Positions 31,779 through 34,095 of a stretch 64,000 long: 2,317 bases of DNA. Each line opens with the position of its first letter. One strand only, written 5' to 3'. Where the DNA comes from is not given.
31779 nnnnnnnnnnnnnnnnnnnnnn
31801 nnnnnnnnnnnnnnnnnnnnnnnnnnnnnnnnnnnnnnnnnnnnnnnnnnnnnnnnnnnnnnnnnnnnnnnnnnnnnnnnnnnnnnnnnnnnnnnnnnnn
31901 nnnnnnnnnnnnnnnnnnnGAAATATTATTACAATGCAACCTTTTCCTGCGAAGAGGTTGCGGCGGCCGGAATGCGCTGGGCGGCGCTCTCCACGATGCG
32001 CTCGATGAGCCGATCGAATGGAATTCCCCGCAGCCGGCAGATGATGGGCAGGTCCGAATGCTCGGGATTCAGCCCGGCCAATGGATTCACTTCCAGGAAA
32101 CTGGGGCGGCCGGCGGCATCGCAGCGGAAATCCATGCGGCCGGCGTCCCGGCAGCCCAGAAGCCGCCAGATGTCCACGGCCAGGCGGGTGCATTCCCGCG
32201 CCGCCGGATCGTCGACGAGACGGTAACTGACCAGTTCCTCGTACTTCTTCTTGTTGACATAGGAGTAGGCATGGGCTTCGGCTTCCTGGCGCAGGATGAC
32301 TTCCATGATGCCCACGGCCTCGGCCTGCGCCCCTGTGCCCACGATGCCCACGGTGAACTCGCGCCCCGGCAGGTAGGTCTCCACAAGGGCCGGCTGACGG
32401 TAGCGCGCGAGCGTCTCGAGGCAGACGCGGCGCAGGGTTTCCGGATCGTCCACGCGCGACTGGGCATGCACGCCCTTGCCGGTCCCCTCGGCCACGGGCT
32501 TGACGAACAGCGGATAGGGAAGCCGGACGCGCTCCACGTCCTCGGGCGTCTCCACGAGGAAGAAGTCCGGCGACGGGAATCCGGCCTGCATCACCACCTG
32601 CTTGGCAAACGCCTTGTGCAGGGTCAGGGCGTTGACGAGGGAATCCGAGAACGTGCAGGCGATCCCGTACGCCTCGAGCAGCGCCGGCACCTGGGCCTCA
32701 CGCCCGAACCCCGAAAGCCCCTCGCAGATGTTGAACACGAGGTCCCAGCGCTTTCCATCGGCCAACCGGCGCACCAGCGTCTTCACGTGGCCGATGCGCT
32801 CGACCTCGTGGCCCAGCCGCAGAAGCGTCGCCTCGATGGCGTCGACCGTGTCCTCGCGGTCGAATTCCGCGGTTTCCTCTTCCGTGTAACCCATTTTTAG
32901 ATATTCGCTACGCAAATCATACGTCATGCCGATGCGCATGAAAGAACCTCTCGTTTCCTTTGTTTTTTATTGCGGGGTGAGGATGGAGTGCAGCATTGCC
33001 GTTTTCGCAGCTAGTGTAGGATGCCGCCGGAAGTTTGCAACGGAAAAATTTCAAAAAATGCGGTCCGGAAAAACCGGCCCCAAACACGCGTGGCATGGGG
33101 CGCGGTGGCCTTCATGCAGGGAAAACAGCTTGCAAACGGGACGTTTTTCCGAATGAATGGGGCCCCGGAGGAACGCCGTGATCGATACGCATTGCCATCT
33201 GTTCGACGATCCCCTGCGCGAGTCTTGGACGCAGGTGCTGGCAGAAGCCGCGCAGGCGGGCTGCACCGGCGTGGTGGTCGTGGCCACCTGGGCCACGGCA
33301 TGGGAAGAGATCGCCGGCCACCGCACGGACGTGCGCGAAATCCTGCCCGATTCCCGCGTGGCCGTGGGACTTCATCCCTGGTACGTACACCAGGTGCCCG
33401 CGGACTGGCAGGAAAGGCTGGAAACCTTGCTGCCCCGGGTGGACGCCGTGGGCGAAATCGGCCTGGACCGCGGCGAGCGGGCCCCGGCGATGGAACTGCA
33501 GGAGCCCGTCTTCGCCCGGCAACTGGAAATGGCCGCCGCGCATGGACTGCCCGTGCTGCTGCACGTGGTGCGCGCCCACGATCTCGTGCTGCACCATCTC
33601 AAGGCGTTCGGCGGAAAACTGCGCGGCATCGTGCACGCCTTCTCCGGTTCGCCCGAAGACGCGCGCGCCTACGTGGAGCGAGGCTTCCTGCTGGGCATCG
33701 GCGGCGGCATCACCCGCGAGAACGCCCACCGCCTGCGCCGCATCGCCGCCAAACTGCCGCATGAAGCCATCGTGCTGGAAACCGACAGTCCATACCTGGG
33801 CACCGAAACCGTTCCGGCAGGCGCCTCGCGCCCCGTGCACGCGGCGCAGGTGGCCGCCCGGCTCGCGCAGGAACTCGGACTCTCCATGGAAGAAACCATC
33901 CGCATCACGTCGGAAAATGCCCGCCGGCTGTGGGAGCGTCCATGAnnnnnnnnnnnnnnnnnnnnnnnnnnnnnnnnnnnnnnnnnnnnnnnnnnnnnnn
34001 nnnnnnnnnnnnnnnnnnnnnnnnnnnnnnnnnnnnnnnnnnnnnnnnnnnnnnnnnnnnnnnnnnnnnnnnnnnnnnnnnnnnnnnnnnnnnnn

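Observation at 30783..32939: Two-gene ATP-grasp plus radical SAM/SPASM cassette with no precursor in sight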

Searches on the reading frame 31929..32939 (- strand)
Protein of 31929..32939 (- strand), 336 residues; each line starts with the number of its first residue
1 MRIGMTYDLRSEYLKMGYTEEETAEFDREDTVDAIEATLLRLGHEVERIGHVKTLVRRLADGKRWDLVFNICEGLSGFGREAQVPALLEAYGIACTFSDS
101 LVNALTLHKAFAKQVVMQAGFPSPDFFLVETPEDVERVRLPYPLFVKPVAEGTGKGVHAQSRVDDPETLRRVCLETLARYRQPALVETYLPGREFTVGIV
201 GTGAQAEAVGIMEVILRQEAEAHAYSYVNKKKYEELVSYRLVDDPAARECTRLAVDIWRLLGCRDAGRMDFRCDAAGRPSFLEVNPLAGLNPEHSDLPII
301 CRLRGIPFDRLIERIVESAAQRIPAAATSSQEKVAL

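Call 3: search_protein_families(library=pfam, proteins=[window:31929-32939:-])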
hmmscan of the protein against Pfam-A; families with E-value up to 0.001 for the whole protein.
window:31929-32939:- (336 aa): 1 family
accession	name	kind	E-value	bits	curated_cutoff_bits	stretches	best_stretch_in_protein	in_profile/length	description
PF07478.18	Dala_Dala_lig_C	-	2.3e-25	89.8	24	1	118-317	4-204/204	D-ala D-ala ligase C-terminus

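Call 4: search_protein_families(library=ncbifam, proteins=[window:31929-32939:-])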
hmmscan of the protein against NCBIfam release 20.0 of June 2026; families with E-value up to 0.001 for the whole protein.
window:31929-32939:- (336 aa): 34 families (the best 25 are shown)
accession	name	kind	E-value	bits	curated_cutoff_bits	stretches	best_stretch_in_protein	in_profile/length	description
NF002378.0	PRK01372.1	subfamily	2.5e-43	147.9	243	1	33-321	28-303/305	D-alanine--D-alanine ligase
NF011169.0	PRK14571.1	equivalog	2.8e-33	115.5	404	1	34-321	23-297/300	D-alanyl-alanine synthetase A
TIGR01205.1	D_ala_D_alaTIGR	subfamily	1.7e-32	112.7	245.65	1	60-319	60-317/318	D-alanine--D-alanine ligase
NF002528.0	PRK01966.1-4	subfamily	4.2e-25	88.3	262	1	57-322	92-361/366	D-alanine--D-alanine ligase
NF000091.3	D_ala_D_ser_VanG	exception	6.4e-23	81.1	495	1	64-319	93-343/344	D-alanine--D-serine ligase VanG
NF000206.1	D_ala_D_lac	equivalog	1.5e-21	76.8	550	1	63-319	89-340/342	D-alanine--(R)-lactate ligase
NF012215.1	D_ala_D_lac_VanD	exception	2.8e-19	69.6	700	1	65-321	91-342/343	D-alanine--(R)-lactate ligase VanD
NF000129.1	D_ala_D_lac_Sc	exception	5.2e-19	68.6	650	1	64-317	90-338/346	D-alanine--(R)-lactate ligase VanA-Sc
NF000372.1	D_ala_D_lac_VanI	exception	9e-19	68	700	1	65-317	91-338/341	D-alanine--(R)-lactate ligase VanI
NF002527.0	PRK01966.1-3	equivalog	4.3e-18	65.6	310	1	64-319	76-328/332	D-alanine--D-alanine ligase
NF000374.1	D_ala_D_lac_VanO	exception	1.1e-17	64.2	750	1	63-317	89-338/346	D-alanine--(R)-lactate ligase VanO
NF002525.0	PRK01966.1-1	equivalog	3.3e-17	62.5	457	1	65-323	99-354/364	D-alanine--D-alanine ligase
NF012217.1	D_ala_D_lac_VanA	exception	1.2e-16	60.9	775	1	65-317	91-338/343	D-alanine--(R)-lactate ligase VanA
NF000092.1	D_ala_D_lac_Ao2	exception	1.8e-15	56.9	700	1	66-317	92-338/348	D-alanine--(R)-lactate ligase VanA-Ao2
NF000144.1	D_ala_D_lac_VanF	exception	3e-15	56.1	750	1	63-316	89-337/343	D-alanine--(R)-lactate ligase VanF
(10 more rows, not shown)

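Call 18: find_homologous_proteins(query=window:31929-32939:-)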
Query window:31929-32939:- (336 aa): 8000 proteins with E <= 0.001 among 8000 candidates; the best 120 are listed.
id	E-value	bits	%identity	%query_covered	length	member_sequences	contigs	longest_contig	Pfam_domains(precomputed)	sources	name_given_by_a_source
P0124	6.7e-222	753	100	100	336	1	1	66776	PF07478.19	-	-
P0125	1.1e-183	628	81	99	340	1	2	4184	PF07478.19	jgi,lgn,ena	-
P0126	1.4e-168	578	77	96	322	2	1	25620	PF07478.19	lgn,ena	-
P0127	1.3e-160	552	74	96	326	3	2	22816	PF07478.19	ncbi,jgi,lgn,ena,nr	ncbi:MAG: D-alanine--D-alanine ligase [Deltaproteobacteria bacterium HGW-Deltaproteobacteria-17]|nr:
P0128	3.6e-160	550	74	96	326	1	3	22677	PF07478.19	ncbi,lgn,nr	ncbi:D-alanine--D-alanine ligase [Myxococcota bacterium]|nr:D-alanine--D-alanine ligase [Myxococcota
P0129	8.5e-160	549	74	96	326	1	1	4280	PF01071.25,PF07478.19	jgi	-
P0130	9.0e-160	549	74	96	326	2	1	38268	PF07478.19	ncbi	-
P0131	1.5e-159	548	75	97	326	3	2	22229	PF07478.19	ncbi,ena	-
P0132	3.3e-156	537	74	96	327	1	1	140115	PF07478.19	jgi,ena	-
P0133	2.7e-155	534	71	98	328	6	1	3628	PF07478.19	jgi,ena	-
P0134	2.9e-149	515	69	96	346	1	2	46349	PF07478.19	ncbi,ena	-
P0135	4.5e-137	474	65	96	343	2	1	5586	PF07478.19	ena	-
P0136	2.1e-136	472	65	96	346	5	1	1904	PF07478.19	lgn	-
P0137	3.0e-135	468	66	96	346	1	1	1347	PF07478.19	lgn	-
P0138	4.8e-135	468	63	98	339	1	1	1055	PF07478.19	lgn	-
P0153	2.5e-132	459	62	96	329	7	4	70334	PF07478.19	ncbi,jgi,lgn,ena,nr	ncbi:MAG: D-alanine--D-alanine ligase [Pseudomonadota bacterium]|nr:ATP-grasp domain-containing prot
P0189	4.9e-131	455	61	96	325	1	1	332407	PF02655.20,PF01071.25,PF07478.19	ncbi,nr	ncbi:MAG: ATP-grasp domain-containing protein [Bacteroidetes bacterium]|nr:ATP-grasp domain-containi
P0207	1.1e-130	454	61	99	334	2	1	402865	PF07478.19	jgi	-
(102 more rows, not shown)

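Call 19: find_encoding_contigs(protein=P0189, flank=6000, max_places=1)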
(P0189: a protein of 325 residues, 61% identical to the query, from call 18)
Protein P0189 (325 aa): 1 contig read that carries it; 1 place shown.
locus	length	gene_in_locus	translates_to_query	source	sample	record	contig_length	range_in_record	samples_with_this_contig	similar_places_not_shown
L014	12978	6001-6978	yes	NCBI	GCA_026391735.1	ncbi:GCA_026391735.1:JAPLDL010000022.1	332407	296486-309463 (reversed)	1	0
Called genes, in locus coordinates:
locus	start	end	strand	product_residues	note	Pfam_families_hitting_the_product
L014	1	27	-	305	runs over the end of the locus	PF25919:BSH_CusB (faint)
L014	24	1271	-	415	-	-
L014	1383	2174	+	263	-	PF00902:TatC, PF20176:DUF6541 (weak)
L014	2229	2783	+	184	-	-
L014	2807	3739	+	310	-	PF18917:LiaI-LiaF-like_TM1 (weak), PF22570:LiaF-TM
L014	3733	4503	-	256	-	PF00561:Abhydrolase_1, PF07819:PGAP1 (faint), PF12146:Hydrolase_4, PF12697:Abhydrolase_6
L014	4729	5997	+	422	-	PF04055:Radical_SAM, PF12544:LAM_C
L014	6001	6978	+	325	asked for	PF01071:GARS_A (weak), PF02655:ATP-grasp_3 (weak), PF07478:Dala_Dala_lig_C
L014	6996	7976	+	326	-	PF02655:ATP-grasp_3, PF07478:Dala_Dala_lig_C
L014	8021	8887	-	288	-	PF13748:ABC_membrane_3, PF00664:ABC_membrane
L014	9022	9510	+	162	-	PF00583:Acetyltransf_1, PF13508:Acetyltransf_7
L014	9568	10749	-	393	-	PF00072:Response_reg, PF07228:SpoIIE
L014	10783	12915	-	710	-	PF02743:dCache_1, PF22673:MCP-like_PDC_1, PF17201:Cache_3-Cache_2, PF08269:dCache_2 (weak), PF00672:HAMP, PF28175:T4SS_LegC2C7 (weak), PF00512:HisKA (weak), PF02518:HATPase_c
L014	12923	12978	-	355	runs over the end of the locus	PF09084:NMT1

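Call 20: find_encoding_contigs(protein=P0207, flank=6000, max_places=1)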
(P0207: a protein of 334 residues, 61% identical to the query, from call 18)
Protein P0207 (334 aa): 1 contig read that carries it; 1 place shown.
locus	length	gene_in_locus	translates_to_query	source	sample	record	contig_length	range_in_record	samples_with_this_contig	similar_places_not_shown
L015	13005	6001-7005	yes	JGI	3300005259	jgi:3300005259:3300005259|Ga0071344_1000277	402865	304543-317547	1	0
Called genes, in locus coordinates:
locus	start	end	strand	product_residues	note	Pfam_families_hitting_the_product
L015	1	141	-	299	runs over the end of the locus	PF25919:BSH_CusB (faint)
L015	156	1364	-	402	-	-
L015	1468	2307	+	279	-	PF00902:TatC, PF20176:DUF6541 (faint)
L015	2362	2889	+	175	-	PF04024:PspC, PF18917:LiaI-LiaF-like_TM1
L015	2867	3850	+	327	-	PF18917:LiaI-LiaF-like_TM1, PF22570:LiaF-TM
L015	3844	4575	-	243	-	PF00561:Abhydrolase_1, PF07819:PGAP1 (faint), PF12146:Hydrolase_4, PF12697:Abhydrolase_6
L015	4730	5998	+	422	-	PF04055:Radical_SAM, PF12544:LAM_C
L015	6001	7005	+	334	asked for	PF07478:Dala_Dala_lig_C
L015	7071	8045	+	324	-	PF02655:ATP-grasp_3 (weak), PF07478:Dala_Dala_lig_C, PF14397:ATPgrasp_ST (weak)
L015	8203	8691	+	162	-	PF00583:Acetyltransf_1, PF13508:Acetyltransf_7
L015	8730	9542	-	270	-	PF02463:SMC_N (faint), PF00005:ABC_tran, PF13304:AAA_21 (faint)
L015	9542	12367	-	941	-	PF02653:BPD_transp_2, PF04392:ABC_sub_bind, PF13407:Peripla_BP_4 (weak), PF13458:Peripla_BP_6 (faint), PF04392:ABC_sub_bind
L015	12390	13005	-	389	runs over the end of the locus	PF01740:STAS, PF13466:STAS_2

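Call 21: find_encoding_contigs(protein=P0153, flank=6000, max_places=2)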
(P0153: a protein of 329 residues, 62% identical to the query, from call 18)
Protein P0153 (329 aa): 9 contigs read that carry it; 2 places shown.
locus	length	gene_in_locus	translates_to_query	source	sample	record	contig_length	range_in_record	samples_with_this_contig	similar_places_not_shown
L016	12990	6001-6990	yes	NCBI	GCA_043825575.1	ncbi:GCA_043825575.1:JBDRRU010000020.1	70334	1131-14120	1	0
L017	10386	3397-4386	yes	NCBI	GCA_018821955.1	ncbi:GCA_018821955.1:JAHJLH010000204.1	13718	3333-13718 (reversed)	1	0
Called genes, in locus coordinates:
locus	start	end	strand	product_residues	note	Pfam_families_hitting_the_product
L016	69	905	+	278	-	PF12849:PBP_like_2, PF13531:SBP_bac_11 (weak)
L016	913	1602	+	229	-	PF00528:BPD_transp_1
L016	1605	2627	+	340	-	PF02463:SMC_N (faint), PF00005:ABC_tran, PF13304:AAA_21 (weak)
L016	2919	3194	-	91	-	PF15738:YafQ_toxin (weak)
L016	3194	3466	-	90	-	PF02604:PhdYeFM_antitox (weak)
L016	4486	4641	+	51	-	-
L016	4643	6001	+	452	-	PF04055:Radical_SAM, PF12544:LAM_C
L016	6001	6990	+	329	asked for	PF07478:Dala_Dala_lig_C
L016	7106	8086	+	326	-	PF14397:ATPgrasp_ST (faint), PF07478:Dala_Dala_lig_C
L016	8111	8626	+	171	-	PF13420:Acetyltransf_4, PF00583:Acetyltransf_1, PF13673:Acetyltransf_10, PF13508:Acetyltransf_7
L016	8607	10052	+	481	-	PF01225:Mur_ligase, PF08245:Mur_ligase_M, PF02875:Mur_ligase_C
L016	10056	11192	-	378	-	PF14659:Phage_int_SAM_3, PF22022:Phage_int_M, PF00589:Phage_integrase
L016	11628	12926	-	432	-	PF05065:Phage_capsid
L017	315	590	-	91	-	PF15738:YafQ_toxin (weak)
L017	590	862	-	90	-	PF02604:PhdYeFM_antitox (weak)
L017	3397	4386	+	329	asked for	PF07478:Dala_Dala_lig_C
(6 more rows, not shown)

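Call 39: search_protein_families(library=ncbifam, proteins=[L014:4729-5997:+, L014:6996-7976:+, L014:9022-9510:+, L016:4486-4641:+], max_evalue=0.001)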
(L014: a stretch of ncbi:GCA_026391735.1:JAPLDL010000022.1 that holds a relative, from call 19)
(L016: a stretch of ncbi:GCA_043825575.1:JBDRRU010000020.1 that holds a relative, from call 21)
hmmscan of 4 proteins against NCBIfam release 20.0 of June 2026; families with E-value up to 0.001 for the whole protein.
L014:4729-5997:+ (422 aa): 8 families
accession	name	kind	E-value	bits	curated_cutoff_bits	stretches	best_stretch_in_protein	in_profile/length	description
TIGR03820.1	lys_2_3_AblA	equivalog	1.2e-140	468.9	525.4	1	65-413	2-353/417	lysine 2,3-aminomutase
TIGR04368.1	Glu_2_3_NH3_mut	equivalog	1.3e-127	425.7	650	1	64-419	49-403/404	glutamate 2,3-aminomutase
TIGR04468.1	arg_2_3_am_muta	equivalog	9.7e-115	383.3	600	1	69-415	1-348/351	arginine 2,3-aminomutase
TIGR00238.1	TIGR00238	subfamily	1.2e-113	379.4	199.2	1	64-385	8-331/331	KamA family radical SAM protein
TIGR03822.1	AblA_like_2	hypoth_equivalog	1.3e-92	310.3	396.25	1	109-395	30-318/321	lysine-2,3-aminomutase-like protein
TIGR03821.1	EFP_modif_epmB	equivalog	9e-77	258.2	369.3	1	73-391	1-320/321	EF-P beta-lysylation protein EpmB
TIGR03994.1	rSAM_HemZ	equivalog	1.6e-05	24.3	321.4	1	170-275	87-197/401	coproporphyrinogen dehydrogenase HemZ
TIGR03977.1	rSAM_pair_HxsC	equivalog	0.00067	18.6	267.9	1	155-246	13-100/292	His-Xaa-Ser system radical SAM maturase HxsC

L014:6996-7976:+ (326 aa): 14 families
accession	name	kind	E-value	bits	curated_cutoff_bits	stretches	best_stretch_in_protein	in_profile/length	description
NF002378.0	PRK01372.1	subfamily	1.6e-26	92.7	243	1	26-322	26-302/305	D-alanine--D-alanine ligase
TIGR01205.1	D_ala_D_alaTIGR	subfamily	3.1e-21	75.7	245.65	1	85-321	85-317/318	D-alanine--D-alanine ligase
NF011169.0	PRK14571.1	equivalog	3.1e-16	59.6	404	1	24-322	18-296/300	D-alanyl-alanine synthetase A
NF002527.0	PRK01966.1-3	equivalog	3.4e-13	49.5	310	1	84-322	96-329/332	D-alanine--D-alanine ligase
NF002528.0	PRK01966.1-4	subfamily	1.5e-09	37.2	262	1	90-323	125-360/366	D-alanine--D-alanine ligase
NF011170.0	PRK14572.1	equivalog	5.3e-09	35.6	489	1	88-324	112-348/351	D-alanyl-alanine synthetase A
NF011171.0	PRK14573.1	equivalog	3.7e-08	31.7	1015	1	89-323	551-788/809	bifunctional UDP-N-acetylmuramate--L-alanine ligase/D-alanine--D-alanine ligase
NF011167.0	PRK14569.1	equivalog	4.6e-07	29.5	410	1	250-321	224-295/296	D-alanyl-alanine synthetase A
NF053643.1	Ddl_archaea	equivalog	8e-06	25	500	1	90-295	90-274/367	putative pseudomurein biosynthesis ATP-grasp protein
NF011168.0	PRK14570.1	equivalog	2.2e-05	24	505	1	163-322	197-347/364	D-alanyl-alanine synthetase A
NF002526.0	PRK01966.1-2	equivalog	0.00017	20.6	449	1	178-324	217-350/362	D-alanine--D-alanine ligase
NF040720.1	MptN_Meth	equivalog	0.00043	19.5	350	0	103-187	98-187/291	tetrahydromethanopterin:alpha-L-glutamate ligase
NF000207.3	D_ala_D_ser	equivalog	0.00073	18.8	520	0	250-321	268-339/342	D-alanine--D-serine ligase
TIGR03909.1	pyrrolys_PylC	equivalog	0.0009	18.1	248.3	0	106-202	101-186/374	3-methylornithine--L-lysine ligase PylC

L014:9022-9510:+ (162 aa): 1 family
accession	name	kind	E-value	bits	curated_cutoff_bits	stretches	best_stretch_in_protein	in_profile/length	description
TIGR01575.1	rimI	equivalog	4.8e-09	36.5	86.4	1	54-157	32-130/132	ribosomal protein S18-alanine N-acetyltransferase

L016:4486-4641:+ (51 aa): 0 families

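Call 51: search_solved_structures(query=window:31929-32939:-, show_alignments=2)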
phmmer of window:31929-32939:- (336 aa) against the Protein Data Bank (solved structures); distinct sequences matched with E-value up to 0.001: 35.
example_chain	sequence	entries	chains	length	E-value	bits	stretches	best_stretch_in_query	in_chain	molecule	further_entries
8evv_A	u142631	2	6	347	5.8e-24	87.9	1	76-326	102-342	D-alanine--D-alanine ligase A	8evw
8evx_A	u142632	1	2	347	5.8e-24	87.9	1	76-326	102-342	D-alanine--D-alanine ligase A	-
4egq_A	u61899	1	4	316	3.9e-23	85.2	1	69-316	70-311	D-alanine--D-alanine ligase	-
5nrh_A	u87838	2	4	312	4e-23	85.2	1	69-316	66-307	D-alanine--D-alanine ligase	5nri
8evy_B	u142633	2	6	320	4.2e-23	85.1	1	38-317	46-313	D-alanine--D-alanine ligase B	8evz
4egj_A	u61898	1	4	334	6.9e-22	81.1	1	69-315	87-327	D-alanine--D-alanine ligase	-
4eg0_A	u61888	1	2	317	1.7e-20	76.6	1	69-316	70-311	D-alanine--D-alanine ligase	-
6u1c_A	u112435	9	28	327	2.7e-18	69.3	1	63-319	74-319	D-alanine--D-alanine ligase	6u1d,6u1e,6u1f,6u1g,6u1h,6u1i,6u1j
2fb9_A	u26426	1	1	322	3.6e-18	68.9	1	63-319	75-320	D-alanine:D-alanine ligase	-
2yzg_A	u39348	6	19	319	3.8e-18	68.8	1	63-319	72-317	D-alanine--D-alanine ligase | D-alanine-D-alanine ligase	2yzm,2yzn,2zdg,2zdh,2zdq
1e4e_B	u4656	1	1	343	3.5e-17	65.6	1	65-318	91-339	VANCOMYCIN/TEICOPLANIN A-TYPE RESISTANCE PROTEIN VANA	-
1e4e_A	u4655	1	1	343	4.8e-17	65.2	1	65-318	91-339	VANCOMYCIN/TEICOPLANIN A-TYPE RESISTANCE PROTEIN VANA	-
3se7_A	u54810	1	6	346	5.5e-17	65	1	63-319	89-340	VanA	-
4zqi_A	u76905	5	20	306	7.7e-16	61.2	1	65-316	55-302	D-alanine--D-alanine ligase | D-alanine-D-alanine ligase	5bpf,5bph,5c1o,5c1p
3v4z_A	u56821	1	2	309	7.9e-16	61.2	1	65-316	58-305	D-alanine--D-alanine ligase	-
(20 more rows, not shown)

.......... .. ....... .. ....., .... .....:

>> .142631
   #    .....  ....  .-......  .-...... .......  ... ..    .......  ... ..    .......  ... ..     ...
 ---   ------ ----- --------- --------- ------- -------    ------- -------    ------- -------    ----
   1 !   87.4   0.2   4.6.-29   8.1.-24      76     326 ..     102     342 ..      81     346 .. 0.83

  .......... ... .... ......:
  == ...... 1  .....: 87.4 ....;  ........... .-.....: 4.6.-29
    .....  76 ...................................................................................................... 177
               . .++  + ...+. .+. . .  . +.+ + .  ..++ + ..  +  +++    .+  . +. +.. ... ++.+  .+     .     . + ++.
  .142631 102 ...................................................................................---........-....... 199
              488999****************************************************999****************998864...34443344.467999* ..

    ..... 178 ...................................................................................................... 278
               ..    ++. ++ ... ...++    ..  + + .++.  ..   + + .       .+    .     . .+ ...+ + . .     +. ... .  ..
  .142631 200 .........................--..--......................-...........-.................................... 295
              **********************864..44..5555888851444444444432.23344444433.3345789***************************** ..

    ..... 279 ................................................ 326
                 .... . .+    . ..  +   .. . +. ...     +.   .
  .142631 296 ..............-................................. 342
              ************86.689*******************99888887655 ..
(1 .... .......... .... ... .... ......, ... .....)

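Call 57: find_related_loci(query=window:31929-32939:-, collection=genome_contigs, flank=6000)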
Query window:31929-32939:- (336 aa) in genome_contigs; peptide patterns used: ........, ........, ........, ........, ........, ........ (x = any residue, [..] = any of these).
599 stretches matched a pattern (row limit reached: there are more); 487 encode a relative of the query (tblastn E <= 1e-3); the best 80 are kept; 80 distinct loci.
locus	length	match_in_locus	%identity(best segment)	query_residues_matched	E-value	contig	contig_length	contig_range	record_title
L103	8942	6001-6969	74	1-323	2e-167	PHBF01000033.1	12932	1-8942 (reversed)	MAG: Deltaproteobacteria bacterium HGW-Deltaproteobacteria-17 bjp_ig2158_scaffold_1994, whole genome shotgun sequence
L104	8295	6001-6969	74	1-323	2e-165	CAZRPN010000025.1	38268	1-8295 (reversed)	MAG TPA_asm: uncultured Haliangium sp. isolate binchicken_co266_6 genome assembly, contig: NODE_1892_length_38268_cov_3.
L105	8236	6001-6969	73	1-323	2e-160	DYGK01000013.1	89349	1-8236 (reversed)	MAG TPA_asm: Haliangium ochraceum isolate BE2012_68_85 Afr_mines_BE2012_137_length_89349_cov_35_816875, whole genome sho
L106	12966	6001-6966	69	1-322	2e-148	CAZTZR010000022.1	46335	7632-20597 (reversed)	MAG TPA_asm: uncultured Kofleriaceae bacterium isolate binchicken_co168_166 genome assembly, contig: NODE_1305_length_46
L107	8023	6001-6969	61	1-323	3e-138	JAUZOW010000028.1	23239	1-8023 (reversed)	MAG: Bacteroidota bacterium isolate bin200(16d) ADOFJJCP_28, whole genome shotgun sequence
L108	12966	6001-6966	61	1-322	4e-137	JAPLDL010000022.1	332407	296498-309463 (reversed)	MAG: Bacteroidetes bacterium isolate LacPavin_0419_WC90_MAG_45_16 LacPavin_0419_WC90_scaffold_633748, whole genome shotg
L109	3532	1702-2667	61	1-322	7e-140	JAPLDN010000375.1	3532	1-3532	MAG: Bacteroidetes bacterium isolate LacPavin_0920_WC57_MAG_45_7 LacPavin_0920_WC57_scaffold_329837, whole genome shotgu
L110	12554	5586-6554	62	1-323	1e-135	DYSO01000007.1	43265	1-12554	MAG TPA_asm: Draconibacterium orientale isolate SulCav_PC08_3_10_45_10 SulCav_PC08-3_315_length_43265_cov_6.128998, whol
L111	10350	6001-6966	60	1-322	8e-134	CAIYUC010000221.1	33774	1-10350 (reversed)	MAG: uncultured Bacteroidales bacterium isolate A14_bin-1928 genome assembly, contig: bin-1928:221/244, whole genome sho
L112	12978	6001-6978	60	1-326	1e-133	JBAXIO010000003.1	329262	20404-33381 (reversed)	MAG: Bacteroidota bacterium isolate ELA351 MAG351_3, whole genome shotgun sequence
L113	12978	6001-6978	60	1-326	8e-133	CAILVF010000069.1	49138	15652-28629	MAG: uncultured Bacteroidales bacterium isolate D14_bin-1408 genome assembly, contig: bin-1408:69/93, whole genome shotg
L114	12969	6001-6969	62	1-323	7e-132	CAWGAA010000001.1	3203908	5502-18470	MAG: uncultured Spirochaetota bacterium isolate MFD04408.bin.1.18 genome assembly, contig: contig_23060, whole genome sh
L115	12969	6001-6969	57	1-323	5e-131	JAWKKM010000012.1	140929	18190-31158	MAG: Bacteroidales bacterium isolate AC3.32 AC3.32.fa-12, whole genome shotgun sequence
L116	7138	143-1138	61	1-329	1e-130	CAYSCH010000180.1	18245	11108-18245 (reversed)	MAG TPA_asm: uncultured Planctomycetaceae bacterium isolate SRP263991_co4_486 genome assembly, contig: NODE_4288_length_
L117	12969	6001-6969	59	1-323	2e-130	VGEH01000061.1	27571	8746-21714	MAG: Alphaproteobacteria bacterium isolate K_Offshore_80m_m2_051 K_Offshore_80m_m2_051_Ga0194132_10003565, whole genome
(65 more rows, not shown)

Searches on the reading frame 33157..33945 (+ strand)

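Call 3: search_protein_families(library=pfam, proteins=[window:33157-33945:+])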
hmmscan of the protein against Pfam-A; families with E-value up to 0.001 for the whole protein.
window:33157-33945:+ (262 aa): 1 family
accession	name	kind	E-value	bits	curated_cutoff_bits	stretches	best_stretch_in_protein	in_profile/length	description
PF01026.27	TatD_DNase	-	4.5e-56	190.5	27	1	9-259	1-252/253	TatD related DNase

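Call 4: search_protein_families(library=ncbifam, proteins=[window:33157-33945:+])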
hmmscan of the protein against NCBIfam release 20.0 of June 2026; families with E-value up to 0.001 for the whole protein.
window:33157-33945:+ (262 aa): 5 families
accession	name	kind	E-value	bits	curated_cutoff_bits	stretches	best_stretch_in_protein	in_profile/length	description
TIGR00010.1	TIGR00010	subfamily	8e-49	166.3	206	1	8-260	1-252/253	YchF/TatD family DNA exonuclease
NF008522.0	PRK11449.1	equivalog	9.6e-39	133.1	481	1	8-238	5-235/259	metal-dependent hydrolase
NF041926.1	QatD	equivalog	3.8e-33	114.6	230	1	10-258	1-239/239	Qat anti-phage system TatD family nuclease QatD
NF007745.0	PRK10425.1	equivalog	2.5e-28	99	395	1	23-260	16-257/260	3'-5' ssDNA/RNA exonuclease TatD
NF008075.0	PRK10812.1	equivalog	3.3e-21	75.7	438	1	8-259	3-254/265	metal-dependent hydrolase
